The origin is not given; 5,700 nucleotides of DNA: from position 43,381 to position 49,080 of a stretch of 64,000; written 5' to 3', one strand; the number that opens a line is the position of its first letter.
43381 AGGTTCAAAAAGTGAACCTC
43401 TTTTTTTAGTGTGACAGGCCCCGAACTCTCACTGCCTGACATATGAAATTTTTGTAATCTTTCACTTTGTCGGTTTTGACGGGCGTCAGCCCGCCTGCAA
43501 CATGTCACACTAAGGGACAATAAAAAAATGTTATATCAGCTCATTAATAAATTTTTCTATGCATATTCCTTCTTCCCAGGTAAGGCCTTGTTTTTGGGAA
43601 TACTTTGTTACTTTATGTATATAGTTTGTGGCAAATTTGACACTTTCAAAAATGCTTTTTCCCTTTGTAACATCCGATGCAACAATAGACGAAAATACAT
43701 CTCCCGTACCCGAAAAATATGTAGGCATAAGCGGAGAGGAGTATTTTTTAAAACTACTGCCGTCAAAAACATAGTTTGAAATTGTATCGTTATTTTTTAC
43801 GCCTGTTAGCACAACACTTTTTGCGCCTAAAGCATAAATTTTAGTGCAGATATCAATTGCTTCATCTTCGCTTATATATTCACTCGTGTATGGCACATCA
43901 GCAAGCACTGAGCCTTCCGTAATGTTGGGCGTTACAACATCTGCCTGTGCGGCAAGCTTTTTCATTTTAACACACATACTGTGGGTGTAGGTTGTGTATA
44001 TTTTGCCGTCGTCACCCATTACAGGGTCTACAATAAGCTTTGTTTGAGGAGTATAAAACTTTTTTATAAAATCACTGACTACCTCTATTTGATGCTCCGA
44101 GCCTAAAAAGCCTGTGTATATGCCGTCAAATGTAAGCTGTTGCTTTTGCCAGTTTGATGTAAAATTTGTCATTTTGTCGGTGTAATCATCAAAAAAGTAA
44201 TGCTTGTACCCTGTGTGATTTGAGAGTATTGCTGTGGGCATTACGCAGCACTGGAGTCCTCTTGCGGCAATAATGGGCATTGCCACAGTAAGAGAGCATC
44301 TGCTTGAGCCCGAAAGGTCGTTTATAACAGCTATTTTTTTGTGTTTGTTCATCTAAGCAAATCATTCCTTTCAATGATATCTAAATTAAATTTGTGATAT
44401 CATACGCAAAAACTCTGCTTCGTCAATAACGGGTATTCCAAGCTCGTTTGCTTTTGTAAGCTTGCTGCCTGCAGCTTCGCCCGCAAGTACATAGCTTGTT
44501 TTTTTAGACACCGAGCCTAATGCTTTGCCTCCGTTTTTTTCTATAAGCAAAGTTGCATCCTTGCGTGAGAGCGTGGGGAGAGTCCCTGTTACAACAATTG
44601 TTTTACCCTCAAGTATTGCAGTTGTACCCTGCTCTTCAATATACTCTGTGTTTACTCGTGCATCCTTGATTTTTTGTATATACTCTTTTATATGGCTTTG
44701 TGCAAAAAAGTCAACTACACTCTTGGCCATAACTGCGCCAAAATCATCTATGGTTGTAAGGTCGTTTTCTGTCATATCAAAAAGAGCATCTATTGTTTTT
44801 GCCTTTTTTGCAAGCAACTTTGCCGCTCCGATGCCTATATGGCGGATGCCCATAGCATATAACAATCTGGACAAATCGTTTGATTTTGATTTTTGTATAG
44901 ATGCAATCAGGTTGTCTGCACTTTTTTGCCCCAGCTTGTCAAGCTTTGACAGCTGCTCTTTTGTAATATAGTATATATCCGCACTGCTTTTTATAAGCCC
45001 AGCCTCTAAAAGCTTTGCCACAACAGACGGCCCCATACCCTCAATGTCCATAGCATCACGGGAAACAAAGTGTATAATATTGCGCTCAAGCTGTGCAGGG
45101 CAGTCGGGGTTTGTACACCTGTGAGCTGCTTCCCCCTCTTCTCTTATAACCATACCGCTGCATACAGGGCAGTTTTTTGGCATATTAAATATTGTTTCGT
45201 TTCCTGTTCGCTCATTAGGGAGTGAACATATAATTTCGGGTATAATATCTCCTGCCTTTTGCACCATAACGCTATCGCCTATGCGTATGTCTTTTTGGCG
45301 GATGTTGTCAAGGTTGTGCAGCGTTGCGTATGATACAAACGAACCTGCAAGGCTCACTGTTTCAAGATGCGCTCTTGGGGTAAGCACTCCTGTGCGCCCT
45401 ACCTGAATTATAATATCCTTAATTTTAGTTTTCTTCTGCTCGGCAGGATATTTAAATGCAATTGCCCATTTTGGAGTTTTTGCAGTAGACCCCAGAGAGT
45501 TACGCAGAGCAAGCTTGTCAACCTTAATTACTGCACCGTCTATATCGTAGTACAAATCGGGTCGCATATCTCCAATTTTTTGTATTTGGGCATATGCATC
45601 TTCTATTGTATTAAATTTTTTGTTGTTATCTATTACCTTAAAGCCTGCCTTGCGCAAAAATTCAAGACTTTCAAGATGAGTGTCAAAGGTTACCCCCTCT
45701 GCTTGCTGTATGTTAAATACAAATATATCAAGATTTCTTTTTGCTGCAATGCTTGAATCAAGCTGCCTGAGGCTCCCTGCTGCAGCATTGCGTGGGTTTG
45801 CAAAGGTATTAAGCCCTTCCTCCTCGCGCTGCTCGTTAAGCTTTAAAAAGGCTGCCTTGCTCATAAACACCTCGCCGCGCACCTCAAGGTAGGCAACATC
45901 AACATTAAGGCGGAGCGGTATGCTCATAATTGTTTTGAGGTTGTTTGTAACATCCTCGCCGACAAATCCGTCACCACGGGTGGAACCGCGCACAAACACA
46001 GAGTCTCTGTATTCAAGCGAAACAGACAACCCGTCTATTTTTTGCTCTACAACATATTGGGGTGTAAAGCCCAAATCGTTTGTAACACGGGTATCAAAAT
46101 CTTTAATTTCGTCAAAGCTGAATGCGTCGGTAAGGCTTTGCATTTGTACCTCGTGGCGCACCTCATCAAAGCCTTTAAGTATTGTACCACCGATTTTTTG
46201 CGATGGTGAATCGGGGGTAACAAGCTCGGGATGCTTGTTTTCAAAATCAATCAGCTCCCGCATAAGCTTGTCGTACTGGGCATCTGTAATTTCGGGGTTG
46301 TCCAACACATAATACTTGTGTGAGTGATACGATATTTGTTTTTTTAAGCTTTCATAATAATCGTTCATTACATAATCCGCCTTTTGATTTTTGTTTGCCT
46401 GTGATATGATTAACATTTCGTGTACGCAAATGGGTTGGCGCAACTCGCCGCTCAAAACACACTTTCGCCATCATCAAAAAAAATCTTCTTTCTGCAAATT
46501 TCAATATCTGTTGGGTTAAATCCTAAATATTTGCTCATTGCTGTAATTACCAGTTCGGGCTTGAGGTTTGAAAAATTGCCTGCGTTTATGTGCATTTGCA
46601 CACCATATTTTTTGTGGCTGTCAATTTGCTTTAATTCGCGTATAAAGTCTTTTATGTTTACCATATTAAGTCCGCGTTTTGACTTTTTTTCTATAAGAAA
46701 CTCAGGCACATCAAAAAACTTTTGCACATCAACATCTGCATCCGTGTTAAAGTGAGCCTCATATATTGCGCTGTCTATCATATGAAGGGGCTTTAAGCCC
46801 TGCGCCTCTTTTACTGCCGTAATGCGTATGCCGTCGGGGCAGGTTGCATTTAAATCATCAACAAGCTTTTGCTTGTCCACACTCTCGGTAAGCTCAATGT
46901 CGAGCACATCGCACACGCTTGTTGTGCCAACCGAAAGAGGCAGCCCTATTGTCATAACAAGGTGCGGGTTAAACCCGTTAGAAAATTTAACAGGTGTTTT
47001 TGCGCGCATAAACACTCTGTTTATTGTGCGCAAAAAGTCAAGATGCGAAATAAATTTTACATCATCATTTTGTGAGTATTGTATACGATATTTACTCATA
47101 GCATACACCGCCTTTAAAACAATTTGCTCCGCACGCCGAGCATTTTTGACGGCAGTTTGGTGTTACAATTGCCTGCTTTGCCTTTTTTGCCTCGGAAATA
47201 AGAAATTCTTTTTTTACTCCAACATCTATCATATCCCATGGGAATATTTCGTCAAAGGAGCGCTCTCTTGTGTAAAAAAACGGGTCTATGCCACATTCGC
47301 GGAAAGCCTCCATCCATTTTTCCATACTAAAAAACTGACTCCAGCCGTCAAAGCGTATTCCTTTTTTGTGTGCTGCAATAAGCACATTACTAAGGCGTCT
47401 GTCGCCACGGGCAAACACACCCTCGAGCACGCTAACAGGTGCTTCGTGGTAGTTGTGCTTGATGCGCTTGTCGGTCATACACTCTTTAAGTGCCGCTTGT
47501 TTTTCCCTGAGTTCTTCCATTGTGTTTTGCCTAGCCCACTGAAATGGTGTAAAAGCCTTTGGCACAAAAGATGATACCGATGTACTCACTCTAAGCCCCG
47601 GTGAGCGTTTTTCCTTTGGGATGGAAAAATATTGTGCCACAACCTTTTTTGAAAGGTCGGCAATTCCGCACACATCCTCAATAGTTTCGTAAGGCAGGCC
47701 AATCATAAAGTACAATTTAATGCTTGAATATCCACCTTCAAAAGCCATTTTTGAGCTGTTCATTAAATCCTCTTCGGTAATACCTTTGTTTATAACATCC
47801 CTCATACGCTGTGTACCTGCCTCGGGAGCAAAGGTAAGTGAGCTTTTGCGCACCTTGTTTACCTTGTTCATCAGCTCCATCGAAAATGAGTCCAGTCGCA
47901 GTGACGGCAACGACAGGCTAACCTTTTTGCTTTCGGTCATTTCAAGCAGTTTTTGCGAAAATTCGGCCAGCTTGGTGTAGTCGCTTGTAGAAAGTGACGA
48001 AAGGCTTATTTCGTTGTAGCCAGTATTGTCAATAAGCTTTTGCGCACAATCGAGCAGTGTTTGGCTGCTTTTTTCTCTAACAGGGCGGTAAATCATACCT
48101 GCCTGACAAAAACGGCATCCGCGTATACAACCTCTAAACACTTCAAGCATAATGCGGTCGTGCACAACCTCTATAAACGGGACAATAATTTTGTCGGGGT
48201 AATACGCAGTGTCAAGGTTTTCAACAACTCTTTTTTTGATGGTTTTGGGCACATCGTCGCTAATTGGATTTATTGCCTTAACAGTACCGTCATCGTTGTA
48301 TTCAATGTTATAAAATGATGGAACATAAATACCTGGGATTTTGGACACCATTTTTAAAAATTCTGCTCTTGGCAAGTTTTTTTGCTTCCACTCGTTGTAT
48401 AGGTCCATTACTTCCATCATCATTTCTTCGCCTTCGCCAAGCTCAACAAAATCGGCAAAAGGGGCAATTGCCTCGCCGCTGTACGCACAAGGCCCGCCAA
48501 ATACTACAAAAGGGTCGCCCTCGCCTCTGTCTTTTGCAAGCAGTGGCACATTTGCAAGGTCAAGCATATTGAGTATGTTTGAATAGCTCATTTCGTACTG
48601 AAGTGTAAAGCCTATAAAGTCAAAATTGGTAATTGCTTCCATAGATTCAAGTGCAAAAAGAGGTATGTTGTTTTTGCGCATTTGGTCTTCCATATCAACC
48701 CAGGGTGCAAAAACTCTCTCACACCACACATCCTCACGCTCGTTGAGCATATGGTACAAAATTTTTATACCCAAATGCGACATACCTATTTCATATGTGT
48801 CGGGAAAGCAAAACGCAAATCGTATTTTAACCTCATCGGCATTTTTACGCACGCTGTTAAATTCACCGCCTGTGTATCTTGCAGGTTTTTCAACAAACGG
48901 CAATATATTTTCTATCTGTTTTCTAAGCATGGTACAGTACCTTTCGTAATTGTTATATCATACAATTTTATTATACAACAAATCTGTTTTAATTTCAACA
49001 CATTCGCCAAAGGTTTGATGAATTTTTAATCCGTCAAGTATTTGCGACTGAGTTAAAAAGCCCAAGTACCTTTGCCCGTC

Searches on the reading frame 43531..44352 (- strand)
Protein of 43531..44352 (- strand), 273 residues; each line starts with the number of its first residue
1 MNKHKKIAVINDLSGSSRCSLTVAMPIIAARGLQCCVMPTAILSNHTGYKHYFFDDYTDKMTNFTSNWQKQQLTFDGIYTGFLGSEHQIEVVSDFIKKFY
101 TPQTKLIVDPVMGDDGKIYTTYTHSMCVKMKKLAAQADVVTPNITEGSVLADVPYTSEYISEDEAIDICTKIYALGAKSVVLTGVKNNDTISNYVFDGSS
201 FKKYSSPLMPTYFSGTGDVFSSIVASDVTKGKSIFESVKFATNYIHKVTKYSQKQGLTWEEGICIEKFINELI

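Call 24: search_protein_families(library=pfam, proteins=[window:43531-44352:-], max_evalue=0.001)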
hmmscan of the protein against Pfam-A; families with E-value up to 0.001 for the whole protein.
window:43531-44352:- (273 aa): 2 families
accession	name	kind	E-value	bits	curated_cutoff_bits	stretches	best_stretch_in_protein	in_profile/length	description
PF08543.17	Phos_pyr_kin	-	1.6e-29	103.4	27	1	31-255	18-238/246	Phosphomethylpyrimidine kinase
PF00294.29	PfkB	-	1e-05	25.5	25.8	1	126-243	173-284/302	pfkB family carbohydrate kinase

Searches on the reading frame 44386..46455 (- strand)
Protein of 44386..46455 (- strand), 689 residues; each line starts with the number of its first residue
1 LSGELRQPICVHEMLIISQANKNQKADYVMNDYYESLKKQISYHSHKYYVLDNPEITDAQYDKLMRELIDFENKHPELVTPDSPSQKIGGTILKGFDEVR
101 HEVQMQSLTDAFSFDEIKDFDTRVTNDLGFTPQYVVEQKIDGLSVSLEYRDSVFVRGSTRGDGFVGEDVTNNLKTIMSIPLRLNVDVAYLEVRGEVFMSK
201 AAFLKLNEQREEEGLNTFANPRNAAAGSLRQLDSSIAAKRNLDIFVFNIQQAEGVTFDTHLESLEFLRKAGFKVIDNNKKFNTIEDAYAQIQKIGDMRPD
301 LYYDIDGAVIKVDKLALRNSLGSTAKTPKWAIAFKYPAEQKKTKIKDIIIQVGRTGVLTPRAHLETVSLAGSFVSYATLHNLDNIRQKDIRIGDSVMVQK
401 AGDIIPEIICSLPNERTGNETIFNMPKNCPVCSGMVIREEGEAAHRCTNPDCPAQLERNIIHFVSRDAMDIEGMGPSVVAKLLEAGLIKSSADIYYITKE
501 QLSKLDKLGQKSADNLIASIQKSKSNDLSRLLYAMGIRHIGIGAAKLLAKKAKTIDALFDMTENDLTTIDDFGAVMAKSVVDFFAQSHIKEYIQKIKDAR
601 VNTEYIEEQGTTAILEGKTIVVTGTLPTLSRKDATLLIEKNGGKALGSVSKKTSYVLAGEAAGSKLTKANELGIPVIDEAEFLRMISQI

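Call 24: search_protein_families(library=pfam, proteins=[window:44386-46455:-], max_evalue=0.001)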
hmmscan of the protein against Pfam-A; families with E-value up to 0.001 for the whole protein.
window:44386-46455:- (689 aa): 10 families
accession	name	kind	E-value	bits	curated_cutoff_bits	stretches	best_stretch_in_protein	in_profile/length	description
PF01653.23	DNA_ligase_aden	-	7.7e-91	304.5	27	1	95-339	3-253/253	NAD-dependent DNA ligase adenylation domain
PF03120.22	DNA_ligase_OB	-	2.8e-32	110.8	32.9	1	342-419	1-78/79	NAD-dependent DNA ligase OB-fold domain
PF12826.13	HHH_2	-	5.3e-19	68.6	27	1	530-593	1-64/64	Helix-hairpin-helix motif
PF00533.33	BRCT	-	1.4e-14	54.5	21.3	1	614-686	5-78/78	BRCA1 C Terminus (BRCT) domain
PF14520.12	HHH_5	-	5.7e-13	49.6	27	1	466-522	2-57/57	Helix-hairpin-helix domain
PF03119.21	DNA_ligase_ZBD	-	3e-11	43.4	25.8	1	428-454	1-27/27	NAD-dependent DNA ligase C4 zinc finger domain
PF22745.1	Nlig-Ia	-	1.6e-10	41.9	27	1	34-80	6-52/92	DNA ligase-like, N-terminal NAD+-binding domain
PF12738.14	PTCB-BRCT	-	8.8e-07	29.3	22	1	620-677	3-59/63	twin BRCT domain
PF16589.12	BRCT_2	-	0.00012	22.8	27.3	1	614-678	2-66/86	BRCT domain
PF03118.21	RNA_pol_A_CTD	-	0.00027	21.1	23.8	0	487-520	32-65/67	Bacterial RNA polymerase, alpha chain C terminal domain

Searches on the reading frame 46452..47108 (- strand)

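Call 24: search_protein_families(library=pfam, proteins=[window:46452-47108:-], max_evalue=0.001)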
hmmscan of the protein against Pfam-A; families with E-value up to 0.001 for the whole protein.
window:46452-47108:- (218 aa): 1 family
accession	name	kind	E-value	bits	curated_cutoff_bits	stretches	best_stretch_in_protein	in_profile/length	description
PF10105.14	DUF2344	-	3.7e-48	164.2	23.8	1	6-184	1-176/176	Uncharacterized protein conserved in bacteria (DUF2344)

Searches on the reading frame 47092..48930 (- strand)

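Call 24: search_protein_families(library=pfam, proteins=[window:47092-48930:-], max_evalue=0.001)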
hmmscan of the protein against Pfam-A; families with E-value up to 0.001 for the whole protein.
window:47092-48930:- (612 aa): 3 families
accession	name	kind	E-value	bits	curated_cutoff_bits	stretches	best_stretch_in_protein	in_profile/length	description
PF19864.5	Radical_SAM_N2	-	9.4e-66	220.4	29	1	54-204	1-151/151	Radical SAM proteins, N-terminal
PF04055.27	Radical_SAM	-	2e-17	64.3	29.5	1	263-426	2-165/166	Radical SAM superfamily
PF02310.24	B12-binding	-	0.00084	19.6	32.1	0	102-174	51-120/121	B12 binding domain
